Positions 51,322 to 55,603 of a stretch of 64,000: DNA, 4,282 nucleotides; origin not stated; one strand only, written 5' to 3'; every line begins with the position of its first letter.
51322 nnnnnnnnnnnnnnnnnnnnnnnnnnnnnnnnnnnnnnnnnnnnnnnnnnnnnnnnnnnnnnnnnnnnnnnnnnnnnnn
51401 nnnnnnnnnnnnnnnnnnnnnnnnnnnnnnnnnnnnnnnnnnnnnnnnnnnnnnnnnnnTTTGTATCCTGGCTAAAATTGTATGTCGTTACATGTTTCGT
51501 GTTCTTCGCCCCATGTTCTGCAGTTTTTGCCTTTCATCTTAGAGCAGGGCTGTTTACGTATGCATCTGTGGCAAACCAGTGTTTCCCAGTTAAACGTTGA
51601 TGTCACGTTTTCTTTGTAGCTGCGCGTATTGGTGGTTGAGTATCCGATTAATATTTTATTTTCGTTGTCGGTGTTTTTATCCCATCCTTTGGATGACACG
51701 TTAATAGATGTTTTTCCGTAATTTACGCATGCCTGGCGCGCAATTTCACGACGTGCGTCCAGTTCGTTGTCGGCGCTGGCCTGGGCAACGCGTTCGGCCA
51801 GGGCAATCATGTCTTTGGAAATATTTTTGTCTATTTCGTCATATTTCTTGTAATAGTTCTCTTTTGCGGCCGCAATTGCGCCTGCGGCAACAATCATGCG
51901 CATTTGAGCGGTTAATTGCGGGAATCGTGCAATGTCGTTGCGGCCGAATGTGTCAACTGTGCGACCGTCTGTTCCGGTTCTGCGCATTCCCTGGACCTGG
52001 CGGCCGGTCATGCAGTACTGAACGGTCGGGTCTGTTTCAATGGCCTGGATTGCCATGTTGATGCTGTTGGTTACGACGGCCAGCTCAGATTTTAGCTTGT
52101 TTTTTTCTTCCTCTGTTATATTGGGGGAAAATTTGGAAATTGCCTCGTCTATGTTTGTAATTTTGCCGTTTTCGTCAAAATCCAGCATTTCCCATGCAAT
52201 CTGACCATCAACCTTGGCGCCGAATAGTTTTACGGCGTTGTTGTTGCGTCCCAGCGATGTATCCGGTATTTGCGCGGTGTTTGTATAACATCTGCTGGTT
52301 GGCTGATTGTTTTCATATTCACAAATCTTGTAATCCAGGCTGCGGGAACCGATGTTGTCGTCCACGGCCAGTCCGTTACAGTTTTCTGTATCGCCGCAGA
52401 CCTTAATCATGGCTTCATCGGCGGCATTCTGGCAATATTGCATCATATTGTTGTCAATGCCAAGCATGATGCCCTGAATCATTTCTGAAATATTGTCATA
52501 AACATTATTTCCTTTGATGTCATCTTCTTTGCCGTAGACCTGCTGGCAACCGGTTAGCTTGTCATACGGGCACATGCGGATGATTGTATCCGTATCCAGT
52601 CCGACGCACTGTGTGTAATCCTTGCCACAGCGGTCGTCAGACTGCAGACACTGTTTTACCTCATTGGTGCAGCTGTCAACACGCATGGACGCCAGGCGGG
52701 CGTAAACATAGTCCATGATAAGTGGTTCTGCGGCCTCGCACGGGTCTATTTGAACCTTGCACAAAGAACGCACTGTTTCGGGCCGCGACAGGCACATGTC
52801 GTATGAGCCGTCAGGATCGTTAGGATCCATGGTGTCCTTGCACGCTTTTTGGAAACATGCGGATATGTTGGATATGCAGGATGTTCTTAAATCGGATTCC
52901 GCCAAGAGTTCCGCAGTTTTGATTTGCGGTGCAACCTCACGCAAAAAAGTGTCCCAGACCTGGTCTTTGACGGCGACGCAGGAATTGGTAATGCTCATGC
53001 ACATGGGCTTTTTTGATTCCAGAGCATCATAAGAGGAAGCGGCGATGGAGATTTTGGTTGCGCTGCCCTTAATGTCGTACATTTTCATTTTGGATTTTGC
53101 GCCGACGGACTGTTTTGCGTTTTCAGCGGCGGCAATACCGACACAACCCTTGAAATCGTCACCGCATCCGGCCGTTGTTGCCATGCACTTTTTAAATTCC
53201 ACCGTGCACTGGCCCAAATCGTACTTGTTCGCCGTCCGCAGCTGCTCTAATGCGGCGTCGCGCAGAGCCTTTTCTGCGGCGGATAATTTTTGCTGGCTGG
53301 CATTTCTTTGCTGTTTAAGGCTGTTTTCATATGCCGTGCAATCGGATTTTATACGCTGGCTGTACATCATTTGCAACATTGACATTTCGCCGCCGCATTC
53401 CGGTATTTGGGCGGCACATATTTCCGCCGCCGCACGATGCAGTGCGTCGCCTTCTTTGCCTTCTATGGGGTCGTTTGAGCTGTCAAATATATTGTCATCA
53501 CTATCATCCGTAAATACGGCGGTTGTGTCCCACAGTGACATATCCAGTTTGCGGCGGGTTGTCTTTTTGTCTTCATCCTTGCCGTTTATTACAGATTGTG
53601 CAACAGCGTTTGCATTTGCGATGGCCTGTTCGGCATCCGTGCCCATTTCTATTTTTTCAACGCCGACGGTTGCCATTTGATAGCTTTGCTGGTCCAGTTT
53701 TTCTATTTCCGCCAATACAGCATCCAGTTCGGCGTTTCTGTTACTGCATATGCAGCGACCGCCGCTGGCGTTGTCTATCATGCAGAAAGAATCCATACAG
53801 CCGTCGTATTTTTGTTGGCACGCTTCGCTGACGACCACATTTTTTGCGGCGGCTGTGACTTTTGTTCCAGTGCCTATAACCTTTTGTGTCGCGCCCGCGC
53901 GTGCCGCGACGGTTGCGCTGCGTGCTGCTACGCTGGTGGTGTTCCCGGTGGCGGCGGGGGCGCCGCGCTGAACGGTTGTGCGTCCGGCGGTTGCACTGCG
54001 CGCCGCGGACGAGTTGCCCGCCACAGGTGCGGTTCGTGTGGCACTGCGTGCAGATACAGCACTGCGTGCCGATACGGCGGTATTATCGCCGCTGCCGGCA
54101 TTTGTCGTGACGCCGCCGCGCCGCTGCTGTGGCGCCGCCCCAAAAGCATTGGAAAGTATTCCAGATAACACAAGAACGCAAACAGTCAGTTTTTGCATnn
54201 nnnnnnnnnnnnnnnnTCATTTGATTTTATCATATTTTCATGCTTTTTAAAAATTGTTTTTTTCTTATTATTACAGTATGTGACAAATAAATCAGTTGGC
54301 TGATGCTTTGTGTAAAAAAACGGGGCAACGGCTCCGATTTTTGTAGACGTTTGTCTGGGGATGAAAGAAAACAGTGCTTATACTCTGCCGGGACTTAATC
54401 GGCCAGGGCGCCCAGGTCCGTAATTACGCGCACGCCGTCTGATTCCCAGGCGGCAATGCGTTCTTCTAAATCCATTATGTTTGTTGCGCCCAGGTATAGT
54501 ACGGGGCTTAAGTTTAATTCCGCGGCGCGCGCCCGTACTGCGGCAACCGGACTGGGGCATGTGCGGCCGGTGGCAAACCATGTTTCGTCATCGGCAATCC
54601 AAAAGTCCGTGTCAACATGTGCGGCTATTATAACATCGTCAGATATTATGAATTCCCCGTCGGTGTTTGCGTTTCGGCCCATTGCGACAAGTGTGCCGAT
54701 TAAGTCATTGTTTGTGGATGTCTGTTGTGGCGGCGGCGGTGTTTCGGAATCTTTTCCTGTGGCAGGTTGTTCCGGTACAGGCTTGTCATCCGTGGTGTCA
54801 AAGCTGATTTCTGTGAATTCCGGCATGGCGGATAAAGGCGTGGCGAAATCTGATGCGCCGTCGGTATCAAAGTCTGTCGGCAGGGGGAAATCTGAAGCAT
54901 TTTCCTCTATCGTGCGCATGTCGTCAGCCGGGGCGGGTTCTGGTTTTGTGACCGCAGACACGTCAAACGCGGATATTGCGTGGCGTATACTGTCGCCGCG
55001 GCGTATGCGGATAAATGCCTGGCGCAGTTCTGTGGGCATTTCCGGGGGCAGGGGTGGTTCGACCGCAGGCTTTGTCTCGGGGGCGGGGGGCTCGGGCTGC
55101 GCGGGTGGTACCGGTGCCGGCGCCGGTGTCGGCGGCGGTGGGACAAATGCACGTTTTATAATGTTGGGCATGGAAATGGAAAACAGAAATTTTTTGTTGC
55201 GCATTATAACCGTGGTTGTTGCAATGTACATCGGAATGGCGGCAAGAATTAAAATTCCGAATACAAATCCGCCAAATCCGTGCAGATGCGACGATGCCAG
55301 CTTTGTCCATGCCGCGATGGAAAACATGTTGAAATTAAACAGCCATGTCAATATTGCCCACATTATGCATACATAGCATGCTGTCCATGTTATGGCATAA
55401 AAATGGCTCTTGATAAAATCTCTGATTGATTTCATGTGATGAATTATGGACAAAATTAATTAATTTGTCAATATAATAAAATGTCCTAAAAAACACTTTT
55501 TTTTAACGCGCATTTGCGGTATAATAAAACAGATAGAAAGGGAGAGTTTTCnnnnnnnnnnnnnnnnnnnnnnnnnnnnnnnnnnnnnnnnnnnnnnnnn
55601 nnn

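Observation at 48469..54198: Tandem pair of ~900-1000-aa secreted cysteine-rich proteins of no recognisable family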

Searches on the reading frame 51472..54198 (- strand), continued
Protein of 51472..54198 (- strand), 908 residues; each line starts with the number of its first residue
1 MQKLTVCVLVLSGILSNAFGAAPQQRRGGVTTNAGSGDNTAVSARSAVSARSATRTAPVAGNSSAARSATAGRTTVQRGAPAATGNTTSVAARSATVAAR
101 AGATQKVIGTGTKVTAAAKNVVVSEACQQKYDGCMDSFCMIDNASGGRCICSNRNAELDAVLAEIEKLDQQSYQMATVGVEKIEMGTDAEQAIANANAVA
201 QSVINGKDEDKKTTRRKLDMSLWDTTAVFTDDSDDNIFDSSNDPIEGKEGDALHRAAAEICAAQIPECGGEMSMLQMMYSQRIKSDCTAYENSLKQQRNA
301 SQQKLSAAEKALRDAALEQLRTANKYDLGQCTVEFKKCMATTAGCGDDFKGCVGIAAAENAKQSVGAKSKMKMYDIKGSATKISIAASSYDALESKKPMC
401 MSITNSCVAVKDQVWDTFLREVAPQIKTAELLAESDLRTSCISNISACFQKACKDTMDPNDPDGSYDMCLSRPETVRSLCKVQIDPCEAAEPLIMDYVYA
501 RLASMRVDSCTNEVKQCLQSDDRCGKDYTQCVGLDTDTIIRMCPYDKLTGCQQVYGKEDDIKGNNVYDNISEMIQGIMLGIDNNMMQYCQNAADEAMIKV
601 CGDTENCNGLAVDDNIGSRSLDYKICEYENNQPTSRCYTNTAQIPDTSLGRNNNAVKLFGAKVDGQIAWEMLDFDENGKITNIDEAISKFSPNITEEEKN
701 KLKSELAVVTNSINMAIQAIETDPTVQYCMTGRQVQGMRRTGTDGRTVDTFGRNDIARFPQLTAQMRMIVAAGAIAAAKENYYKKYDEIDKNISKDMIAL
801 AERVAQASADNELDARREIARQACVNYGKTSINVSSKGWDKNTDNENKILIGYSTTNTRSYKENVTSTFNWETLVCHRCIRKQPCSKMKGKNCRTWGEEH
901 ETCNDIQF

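Call 77: search_protein_families(library=ncbifam, proteins=[P0359, P0247, P0276, P0229, P0259, P0211, P0163, L079:7767-9938:+, L079:4717-6717:-], max_evalue=10)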
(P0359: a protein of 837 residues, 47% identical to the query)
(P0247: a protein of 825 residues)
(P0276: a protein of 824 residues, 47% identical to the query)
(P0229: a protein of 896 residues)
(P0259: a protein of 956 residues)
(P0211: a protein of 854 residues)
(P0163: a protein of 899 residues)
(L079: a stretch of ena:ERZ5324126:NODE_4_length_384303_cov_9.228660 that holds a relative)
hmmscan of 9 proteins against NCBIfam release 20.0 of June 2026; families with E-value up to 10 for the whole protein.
P0359 (837 aa): 0 families

P0247 (825 aa): 0 families

P0276 (824 aa): 4 families
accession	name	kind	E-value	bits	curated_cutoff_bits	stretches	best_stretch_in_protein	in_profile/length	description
NF033914.0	antiphage_ZorA_1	subfamily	0.058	11.7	190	2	187-316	394-520/619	anti-phage ZorAB system protein ZorA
NF002960.0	PRK03625.1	equivalog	0.17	12.2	92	1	253-274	31-52/67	twin-arginine translocase subunit TatE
TIGR02204.1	MsbA_rel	hypoth_equivalog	0.21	10.2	780.4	1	591-638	285-332/576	ABC transporter, permease/ATP-binding protein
NF043078.1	MMSYN1_0168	equivalog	8.5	4.8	800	1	585-700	188-304/649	oligopeptide ABC transporter ATP-binding protein OppF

P0229 (896 aa): 1 family
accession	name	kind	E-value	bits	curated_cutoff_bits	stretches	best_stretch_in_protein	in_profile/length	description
NF043078.1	MMSYN1_0168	equivalog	0.24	9.9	800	1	600-690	202-292/649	oligopeptide ABC transporter ATP-binding protein OppF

P0259 (956 aa): 0 families

P0211 (854 aa): 2 families
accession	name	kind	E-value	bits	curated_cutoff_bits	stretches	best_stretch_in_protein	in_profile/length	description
TIGR03366.1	HpnZ_proposed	hypoth_equivalog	0.048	12.9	328.1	1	789-839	58-107/315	putative phosphonate catabolism associated alcohol dehydrogenase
NF033914.0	antiphage_ZorA_1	subfamily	0.13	10.5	190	1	668-711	351-394/619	anti-phage ZorAB system protein ZorA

P0163 (899 aa): 0 families

L079:7767-9938:+ (724 aa): 1 family
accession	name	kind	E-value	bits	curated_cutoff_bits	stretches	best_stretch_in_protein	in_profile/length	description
NF053611.1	YiaD_Gzip_OmpA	equivalog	1.4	8.6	175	1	652-706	12-71/206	YiaD family glycine zipper/OmpA-like lipoprotein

L079:4717-6717:- (666 aa): 0 families

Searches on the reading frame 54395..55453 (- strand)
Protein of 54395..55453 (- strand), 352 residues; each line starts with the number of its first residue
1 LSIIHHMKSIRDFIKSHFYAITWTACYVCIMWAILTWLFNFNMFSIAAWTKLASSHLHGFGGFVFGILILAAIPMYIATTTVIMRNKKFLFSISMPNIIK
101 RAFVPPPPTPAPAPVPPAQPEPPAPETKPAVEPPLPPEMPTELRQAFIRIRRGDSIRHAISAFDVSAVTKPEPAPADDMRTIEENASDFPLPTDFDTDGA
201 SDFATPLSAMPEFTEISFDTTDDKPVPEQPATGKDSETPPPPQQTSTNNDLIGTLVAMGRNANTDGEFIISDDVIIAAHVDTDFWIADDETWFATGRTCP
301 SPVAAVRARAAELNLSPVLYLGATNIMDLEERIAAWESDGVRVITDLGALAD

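Call 3: search_protein_families(library=pfam, proteins=[window:54395-55453:-], max_evalue=1)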
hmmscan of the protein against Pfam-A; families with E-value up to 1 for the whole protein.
window:54395-55453:- (352 aa): 0 families

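Call 4: search_protein_families(library=ncbifam, proteins=[window:54395-55453:-], max_evalue=1)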
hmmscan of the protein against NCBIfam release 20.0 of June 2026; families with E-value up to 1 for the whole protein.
window:54395-55453:- (352 aa): 0 families

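Call 52: search_solved_structures(query=A3, max_evalue=1)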
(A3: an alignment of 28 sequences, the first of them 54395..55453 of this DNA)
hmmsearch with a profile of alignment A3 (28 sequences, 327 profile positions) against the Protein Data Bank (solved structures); distinct sequences matched with E-value up to 1: 0.
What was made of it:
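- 54395..55453 (-): mem352: conserved neighbour, 352 aa. It has N-terminal transmembrane segments, a Pro-rich linker and a conserved C-terminal domain. No known family. No Pfam, NCBIfam or PDB hit (calls 3, 4, 52).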
